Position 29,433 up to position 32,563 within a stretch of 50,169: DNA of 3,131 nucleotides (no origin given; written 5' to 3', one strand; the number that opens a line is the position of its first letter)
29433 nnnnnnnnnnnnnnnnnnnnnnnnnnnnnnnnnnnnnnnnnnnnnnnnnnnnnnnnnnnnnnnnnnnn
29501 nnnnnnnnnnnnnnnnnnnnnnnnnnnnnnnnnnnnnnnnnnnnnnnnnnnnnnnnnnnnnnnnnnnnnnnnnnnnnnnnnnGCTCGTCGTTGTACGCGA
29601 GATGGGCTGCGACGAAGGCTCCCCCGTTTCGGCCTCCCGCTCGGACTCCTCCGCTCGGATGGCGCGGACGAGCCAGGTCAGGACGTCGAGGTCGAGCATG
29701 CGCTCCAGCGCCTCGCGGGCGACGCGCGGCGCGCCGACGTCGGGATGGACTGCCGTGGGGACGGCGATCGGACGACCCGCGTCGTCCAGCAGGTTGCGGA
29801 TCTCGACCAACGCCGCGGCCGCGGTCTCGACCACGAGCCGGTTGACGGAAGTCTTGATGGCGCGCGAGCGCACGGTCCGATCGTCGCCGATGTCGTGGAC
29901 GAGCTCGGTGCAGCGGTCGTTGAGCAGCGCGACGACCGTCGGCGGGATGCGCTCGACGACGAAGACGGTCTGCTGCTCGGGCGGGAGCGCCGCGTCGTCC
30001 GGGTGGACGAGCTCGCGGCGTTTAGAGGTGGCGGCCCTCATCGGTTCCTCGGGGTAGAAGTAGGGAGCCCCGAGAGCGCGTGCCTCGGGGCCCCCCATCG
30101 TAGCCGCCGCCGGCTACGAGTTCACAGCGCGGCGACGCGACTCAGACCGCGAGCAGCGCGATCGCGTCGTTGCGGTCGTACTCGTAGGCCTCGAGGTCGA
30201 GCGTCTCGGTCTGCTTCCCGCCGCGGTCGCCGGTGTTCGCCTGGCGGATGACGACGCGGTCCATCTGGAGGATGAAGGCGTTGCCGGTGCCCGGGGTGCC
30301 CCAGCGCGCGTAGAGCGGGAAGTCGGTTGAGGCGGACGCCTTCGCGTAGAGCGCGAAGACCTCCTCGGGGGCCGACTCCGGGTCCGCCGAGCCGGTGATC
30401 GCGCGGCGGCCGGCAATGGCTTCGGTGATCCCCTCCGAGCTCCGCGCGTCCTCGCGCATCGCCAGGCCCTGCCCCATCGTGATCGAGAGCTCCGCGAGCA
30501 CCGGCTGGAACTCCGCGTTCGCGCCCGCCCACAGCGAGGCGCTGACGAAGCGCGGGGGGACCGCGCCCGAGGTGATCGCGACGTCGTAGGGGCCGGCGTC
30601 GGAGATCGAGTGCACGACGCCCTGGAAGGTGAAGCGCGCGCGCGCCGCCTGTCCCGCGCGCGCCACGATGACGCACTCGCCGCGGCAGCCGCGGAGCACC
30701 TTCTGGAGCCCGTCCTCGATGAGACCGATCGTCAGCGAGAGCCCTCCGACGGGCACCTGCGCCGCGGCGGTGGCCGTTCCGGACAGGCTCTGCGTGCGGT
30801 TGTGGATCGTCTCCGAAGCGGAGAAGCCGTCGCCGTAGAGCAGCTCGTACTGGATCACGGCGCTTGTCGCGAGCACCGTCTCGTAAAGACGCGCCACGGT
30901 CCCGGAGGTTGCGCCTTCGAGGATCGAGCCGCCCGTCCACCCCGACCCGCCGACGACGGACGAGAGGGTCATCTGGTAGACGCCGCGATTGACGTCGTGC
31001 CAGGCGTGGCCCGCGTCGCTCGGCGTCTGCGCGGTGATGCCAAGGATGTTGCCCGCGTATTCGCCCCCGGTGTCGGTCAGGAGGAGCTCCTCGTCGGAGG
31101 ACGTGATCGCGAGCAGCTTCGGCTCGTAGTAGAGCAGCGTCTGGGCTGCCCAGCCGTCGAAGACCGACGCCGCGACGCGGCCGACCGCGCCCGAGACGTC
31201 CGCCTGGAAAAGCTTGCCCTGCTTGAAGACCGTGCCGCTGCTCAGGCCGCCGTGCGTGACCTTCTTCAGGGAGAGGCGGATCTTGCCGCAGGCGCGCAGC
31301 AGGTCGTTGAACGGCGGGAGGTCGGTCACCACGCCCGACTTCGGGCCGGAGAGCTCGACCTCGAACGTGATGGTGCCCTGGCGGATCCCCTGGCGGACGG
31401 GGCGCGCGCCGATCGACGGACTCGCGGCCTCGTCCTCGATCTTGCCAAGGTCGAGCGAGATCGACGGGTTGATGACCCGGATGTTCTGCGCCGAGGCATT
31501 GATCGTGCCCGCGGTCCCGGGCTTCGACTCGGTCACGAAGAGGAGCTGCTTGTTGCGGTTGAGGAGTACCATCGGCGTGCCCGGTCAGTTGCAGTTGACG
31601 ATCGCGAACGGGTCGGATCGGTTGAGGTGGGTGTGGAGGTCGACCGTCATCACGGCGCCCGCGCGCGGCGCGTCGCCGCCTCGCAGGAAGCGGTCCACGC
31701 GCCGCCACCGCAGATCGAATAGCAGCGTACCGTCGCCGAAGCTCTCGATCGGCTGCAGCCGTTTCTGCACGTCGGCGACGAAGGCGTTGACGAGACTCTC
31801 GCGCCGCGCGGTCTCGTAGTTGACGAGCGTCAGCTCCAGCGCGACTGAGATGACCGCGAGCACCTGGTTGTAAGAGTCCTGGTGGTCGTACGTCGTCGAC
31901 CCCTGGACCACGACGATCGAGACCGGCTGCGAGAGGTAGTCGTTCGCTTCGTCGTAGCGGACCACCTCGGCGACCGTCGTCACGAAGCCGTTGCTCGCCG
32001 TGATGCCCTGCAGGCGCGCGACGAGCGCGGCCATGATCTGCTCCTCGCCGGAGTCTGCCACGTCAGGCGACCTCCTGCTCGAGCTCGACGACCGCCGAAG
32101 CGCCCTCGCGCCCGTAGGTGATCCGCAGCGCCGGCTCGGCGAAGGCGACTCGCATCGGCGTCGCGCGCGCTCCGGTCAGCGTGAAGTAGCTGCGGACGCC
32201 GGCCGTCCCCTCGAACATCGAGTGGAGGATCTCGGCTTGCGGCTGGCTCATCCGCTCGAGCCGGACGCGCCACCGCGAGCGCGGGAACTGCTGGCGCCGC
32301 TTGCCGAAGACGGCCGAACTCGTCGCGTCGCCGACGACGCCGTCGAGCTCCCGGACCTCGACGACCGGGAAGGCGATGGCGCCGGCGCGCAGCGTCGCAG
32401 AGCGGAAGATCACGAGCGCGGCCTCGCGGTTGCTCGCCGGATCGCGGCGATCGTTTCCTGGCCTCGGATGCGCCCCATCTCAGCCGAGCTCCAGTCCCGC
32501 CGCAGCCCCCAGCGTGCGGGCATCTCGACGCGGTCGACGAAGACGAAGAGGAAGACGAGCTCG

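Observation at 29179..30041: Probable -1 programmed frameshift in the tail chaperone, with an unusual Cys-rich (zinc-ribbon-like) T extension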

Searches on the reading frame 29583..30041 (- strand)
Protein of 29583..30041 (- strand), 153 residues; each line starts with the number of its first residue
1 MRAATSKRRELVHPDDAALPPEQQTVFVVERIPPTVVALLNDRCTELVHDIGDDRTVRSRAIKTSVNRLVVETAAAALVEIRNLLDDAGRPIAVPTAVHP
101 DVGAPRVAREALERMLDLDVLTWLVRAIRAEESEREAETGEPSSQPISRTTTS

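Call 52: search_protein_families(library=pfam, alignment_id=A5, max_evalue=0.1)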
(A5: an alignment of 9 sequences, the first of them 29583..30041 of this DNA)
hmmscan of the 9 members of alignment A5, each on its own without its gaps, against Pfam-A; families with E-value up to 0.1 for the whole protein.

A. member 1, window:29583-30041:- (153 aa): 0 families

B. families by the number of members that match (of 9 scanned): 2 families
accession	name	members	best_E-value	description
PF21616.3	Topo-V_HhH_2_2nd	1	0.076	Topoisomerase V, second (HhH)2 tandem domain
PF15304.11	AKAP2_C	1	0.088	A-kinase anchor protein 2 C-terminus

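Call 53: search_protein_families(library=phrogs, alignment_id=A5, max_evalue=0.01)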
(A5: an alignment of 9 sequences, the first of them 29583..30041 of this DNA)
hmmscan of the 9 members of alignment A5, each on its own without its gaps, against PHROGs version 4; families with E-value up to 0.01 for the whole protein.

A. member 1, window:29583-30041:- (153 aa): 1 family
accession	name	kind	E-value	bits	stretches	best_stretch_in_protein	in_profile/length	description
phrog_9577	-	unknown function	0.0032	19.1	0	11-43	7-39/135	-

B. families by the number of members that match (of 9 scanned): 1 family
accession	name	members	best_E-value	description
phrog_9577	-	1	0.0032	-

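Call 70: predict_structure(alignment_id=A5)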
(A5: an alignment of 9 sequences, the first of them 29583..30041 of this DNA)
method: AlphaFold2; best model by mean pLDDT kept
length: 153 residues; sequences in the alignment: 9
mean_pLDDT: 81.6   pTM: 0.73
mean pLDDT of the five models: 81.6, 81.3, 80.9, 79.5, 76.6
residues with pLDDT >= 90: 76; 70-90: 44; 50-70: 19; < 50: 14
segments of 3 or more residues with pLDDT < 50: 1-3, 140-147, 149-151
pLDDT, mean of each block of 10 residues (from residue 1): 66 94 94 89 77 75 85 95 92 93 92 92 92 57 43 50
secondary structure, 60 per line:
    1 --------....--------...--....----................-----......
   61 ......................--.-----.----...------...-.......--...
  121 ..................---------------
elements in order: E9-12 E26-29 H34-49 H55-77 E78-82 E96-98 E105-107 H109-115 H118-138

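Call 73: fold_search(model_id=the predicted structure, library=pdb)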
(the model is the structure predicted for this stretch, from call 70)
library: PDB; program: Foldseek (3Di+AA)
matches with E <= 10: 78; with E <= 0.001: 0
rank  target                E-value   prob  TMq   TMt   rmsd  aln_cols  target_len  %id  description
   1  9yup_C                1.4e+00  0.07  0.20  0.13  13.7       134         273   15  Crystal structure of PprA S-F-S tetramer from Deinococcus radiodurans (released 2025-10-29)
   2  1t11_B                1.7e+00  0.05  0.19  0.11  10.3       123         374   14  Trigger Factor (released 2004-09-21)
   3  5nyf                  2.0e+00  0.03  0.16  0.13  14.2       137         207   12  Selenomethionine labelled Anbu (Gly-1) mutant from Hyphomicrobium sp. strain MC1 (released 2017-05-24)
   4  2jfs                  2.2e+00  0.07  0.22  0.15  18.1       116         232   16  Crystal structure of the PPM Ser-Thr phosphatase MsPP from Mycobacterium smegmatis in complex with cacodylate (released 2007-07-24)
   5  8g4i_B                2.2e+00  0.04  0.18  0.14  13.6       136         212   11  40S ribosomal subunit of the 80S Giardia intestinalis assemblage A ribosome with Emetine bound in V1 conformation (released 2024-10-30)
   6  9vdk                  2.5e+00  0.15  0.19  0.04   4.5        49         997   14  Cryo-EM structure of human ATP9A in BeF-bound E2P state open form (released 2025-09-03)
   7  5ir0_B                2.6e+00  0.14  0.32  0.44   6.6       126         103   11  Crystal structure of protein of unknown function ORF19 from Vibrio cholerae O1 PICI-like element, C57S I109M mutant (released 2016-03-30)
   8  5mu3_A                2.6e+00  0.05  0.16  0.14  10.8        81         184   10  Crystal structure of Ctf19-Mcm21 kinetochore assembly bound with Ctf19-Mcm21 binding motif of central kinetochore subu (released 2017-11-01)
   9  4llc_A                2.6e+00  0.04  0.16  0.20  15.4       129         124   12  The crystal structure of R60E mutant of the histidine kinase (KinB) sensor domain from Pseudomonas aeruginosa PA01 (released 2013-08-07)
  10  6a29_A                2.6e+00  0.03  0.18  0.12  14.6       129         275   18  Crystal structure of PprA A139R mutant (released 2018-12-26)
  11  8kei_D                2.8e+00  0.25  0.26  0.24   6.9        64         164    9  Cryo-EM structure of NADPH oxidase 2 in complex with p22phox and EROS (released 2024-05-22)
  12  8wx0_A                2.8e+00  0.08  0.15  0.05  14.0        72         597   15  PNPase of M.tuberculosis with its RNA substrate (released 2024-07-03)
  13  9hny_Ck               3.1e+00  0.14  0.20  0.07   4.9        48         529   23  Mitoribosomal small subunit in complex with Mettl15 and Mettl17 (released 2025-03-26)
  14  6lkn_A                3.1e+00  0.11  0.22  0.04   4.5        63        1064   14  Crystal structure of ATP11C-CDC50A in PtdSer-bound E2P state (released 2020-06-10)
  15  7opi_A                3.3e+00  0.09  0.18  0.04   8.8        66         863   14  Structure of a minimal SF3B core in complex with the inactive modulator spliceostatin E (form I) (released 2021-08-04)
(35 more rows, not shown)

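Call 75: fold_search(model_id=the predicted structure, library=viral)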
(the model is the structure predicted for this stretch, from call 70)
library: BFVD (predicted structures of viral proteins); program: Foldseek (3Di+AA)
matches with E <= 10: 321; with E <= 0.001: 1
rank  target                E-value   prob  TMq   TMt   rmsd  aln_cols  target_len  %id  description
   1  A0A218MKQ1            9.0e-04  1.00  0.53  0.52  10.7       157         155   13  Tail assembly chaperone [uncultured virus]
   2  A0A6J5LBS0            1.8e-03  1.00  0.42  0.40   7.8       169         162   14  Uncharacterized protein [uncultured Caudovirales phage]
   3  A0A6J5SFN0            2.1e-03  0.99  0.38  0.36  11.8       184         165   12  Uncharacterized protein [uncultured Caudovirales phage]
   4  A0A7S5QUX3            2.5e-03  1.00  0.54  0.51   9.4       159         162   16  (no name in the UniProt tables at hand)
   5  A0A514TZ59            3.2e-03  1.00  0.43  0.26  10.2       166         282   13  (no name in the UniProt tables at hand)
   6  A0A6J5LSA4            5.2e-03  1.00  0.52  0.54   4.7       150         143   14  Uncharacterized protein [uncultured Caudovirales phage]
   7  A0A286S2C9            1.2e-02  0.99  0.42  0.21   6.4       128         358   12  Tail assembly chaperone [Arthrobacter phage Molivia]
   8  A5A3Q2                1.4e-02  0.95  0.33  0.35   7.0       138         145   14  (no name in the UniProt tables at hand)
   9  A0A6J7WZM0            1.4e-02  0.91  0.30  0.35  12.5       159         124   12  Uncharacterized protein [uncultured Caudovirales phage]
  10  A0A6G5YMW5            1.8e-02  0.69  0.26  0.24  13.4       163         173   12  (no name in the UniProt tables at hand)
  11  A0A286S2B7            2.3e-02  0.99  0.50  0.39   6.3       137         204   13  Tail assembly chaperone [Arthrobacter phage Molivia]
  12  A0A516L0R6            2.5e-02  0.97  0.44  0.43  12.0       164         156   19  (no name in the UniProt tables at hand)
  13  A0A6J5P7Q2            2.9e-02  0.99  0.42  0.59   4.9       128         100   10  Uncharacterized protein [uncultured Caudovirales phage]
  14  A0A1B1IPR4            2.9e-02  0.99  0.45  0.45   8.9       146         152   11  (no name in the UniProt tables at hand)
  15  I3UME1                3.1e-02  0.92  0.39  0.37   5.9       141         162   14  Slt family transglycosylase [Colwellia phage 9A]
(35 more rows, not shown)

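Call 85: search_protein_families(library=ncbifam, alignment_id=A5, max_evalue=0.01)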
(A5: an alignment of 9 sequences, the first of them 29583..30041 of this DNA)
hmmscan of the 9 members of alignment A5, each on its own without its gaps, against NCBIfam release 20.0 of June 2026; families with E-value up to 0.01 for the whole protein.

A. member 1, window:29583-30041:- (153 aa): 0 families

B. families by the number of members that match (of 9 scanned): 0 families

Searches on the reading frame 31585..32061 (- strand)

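Call 7: search_protein_families(library=pfam, proteins=[window:31585-32061:-], max_evalue=1)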
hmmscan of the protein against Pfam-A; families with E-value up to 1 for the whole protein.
window:31585-32061:- (158 aa): 0 families

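Call 8: search_protein_families(library=phrogs, proteins=[window:31585-32061:-], max_evalue=1)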
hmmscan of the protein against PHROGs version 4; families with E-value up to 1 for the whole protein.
window:31585-32061:- (158 aa): 5 families
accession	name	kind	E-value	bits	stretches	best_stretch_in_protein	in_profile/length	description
phrog_5185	-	unknown function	0.00016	22.4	1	9-104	8-105/155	-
phrog_24340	-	unknown function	0.004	18.1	1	8-79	8-80/157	-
phrog_5078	-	connector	0.017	15.7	1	2-105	2-109/171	tail terminator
phrog_36522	-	unknown function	0.048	15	1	45-93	19-67/97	-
phrog_25154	-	unknown function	0.086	14.1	1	15-63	7-54/72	-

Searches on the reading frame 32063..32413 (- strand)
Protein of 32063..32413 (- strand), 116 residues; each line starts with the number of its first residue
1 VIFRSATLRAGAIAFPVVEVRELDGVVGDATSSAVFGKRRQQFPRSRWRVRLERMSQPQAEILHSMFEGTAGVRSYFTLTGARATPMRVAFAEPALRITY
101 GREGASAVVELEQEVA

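Call 7: search_protein_families(library=pfam, proteins=[window:32063-32413:-], max_evalue=1)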
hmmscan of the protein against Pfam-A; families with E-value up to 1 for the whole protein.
window:32063-32413:- (116 aa): 0 families

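Call 8: search_protein_families(library=phrogs, proteins=[window:32063-32413:-], max_evalue=1)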
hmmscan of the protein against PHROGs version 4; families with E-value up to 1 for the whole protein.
window:32063-32413:- (116 aa): 1 family
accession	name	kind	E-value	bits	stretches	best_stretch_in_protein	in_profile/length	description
phrog_17935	-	unknown function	0.46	11.3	1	29-44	22-37/42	-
